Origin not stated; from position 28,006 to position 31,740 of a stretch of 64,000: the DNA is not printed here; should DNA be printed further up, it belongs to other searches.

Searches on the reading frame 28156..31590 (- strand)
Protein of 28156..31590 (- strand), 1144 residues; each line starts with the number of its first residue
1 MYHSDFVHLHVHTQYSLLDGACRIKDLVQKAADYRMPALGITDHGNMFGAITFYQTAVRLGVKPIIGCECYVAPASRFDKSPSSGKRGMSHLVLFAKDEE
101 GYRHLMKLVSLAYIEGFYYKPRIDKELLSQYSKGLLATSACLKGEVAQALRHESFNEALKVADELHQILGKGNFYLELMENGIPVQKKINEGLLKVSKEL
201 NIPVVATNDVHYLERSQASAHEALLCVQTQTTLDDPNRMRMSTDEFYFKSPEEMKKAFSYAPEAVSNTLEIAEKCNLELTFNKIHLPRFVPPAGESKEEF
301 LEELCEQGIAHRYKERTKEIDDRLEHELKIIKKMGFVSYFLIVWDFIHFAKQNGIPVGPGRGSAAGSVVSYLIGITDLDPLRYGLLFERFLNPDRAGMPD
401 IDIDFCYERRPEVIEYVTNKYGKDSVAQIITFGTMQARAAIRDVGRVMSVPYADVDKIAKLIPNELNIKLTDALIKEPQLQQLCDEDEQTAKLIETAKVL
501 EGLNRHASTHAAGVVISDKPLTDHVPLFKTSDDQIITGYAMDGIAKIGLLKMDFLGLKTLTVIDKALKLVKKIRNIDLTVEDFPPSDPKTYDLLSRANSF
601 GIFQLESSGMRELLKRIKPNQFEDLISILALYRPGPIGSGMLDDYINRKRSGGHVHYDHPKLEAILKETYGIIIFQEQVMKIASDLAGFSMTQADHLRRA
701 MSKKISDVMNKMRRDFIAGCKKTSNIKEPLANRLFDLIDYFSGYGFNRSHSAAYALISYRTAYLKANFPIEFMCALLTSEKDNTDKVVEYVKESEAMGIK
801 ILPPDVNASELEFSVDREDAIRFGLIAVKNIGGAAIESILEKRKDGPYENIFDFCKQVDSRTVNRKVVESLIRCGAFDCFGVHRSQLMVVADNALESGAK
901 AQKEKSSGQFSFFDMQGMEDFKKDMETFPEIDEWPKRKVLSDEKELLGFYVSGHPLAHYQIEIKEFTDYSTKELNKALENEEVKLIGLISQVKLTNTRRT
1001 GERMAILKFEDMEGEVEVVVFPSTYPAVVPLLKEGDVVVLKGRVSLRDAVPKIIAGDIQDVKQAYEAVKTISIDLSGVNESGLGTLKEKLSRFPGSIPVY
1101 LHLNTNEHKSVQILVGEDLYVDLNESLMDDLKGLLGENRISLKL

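Call 57: search_protein_families(library=pfam, proteins=[window:28156-31590:-], max_evalue=0.00001)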
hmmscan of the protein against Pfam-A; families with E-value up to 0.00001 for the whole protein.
window:28156-31590:- (1144 aa): 5 families
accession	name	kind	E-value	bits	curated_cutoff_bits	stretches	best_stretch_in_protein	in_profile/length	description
PF07733.18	DNA_pol3_alpha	-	5.4e-107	357.7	23.9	1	300-556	2-260/260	Bacterial DNA polymerase III alpha NTPase domain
PF17657.6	DNA_pol3_finger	-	2.8e-64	215.9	22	1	559-723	1-165/166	Bacterial DNA polymerase III alpha subunit finger domain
PF02811.25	PHP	-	8.5e-61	205.5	26.4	1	8-180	1-163/164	PHP domain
PF14579.12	HHH_6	-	1.2e-32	112.4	25.6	1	798-887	1-90/90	Helix-hairpin-helix motif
PF01336.31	tRNA_anti-codon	-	2.9e-12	46.8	27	1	983-1060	1-74/75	OB-fold nucleic acid binding domain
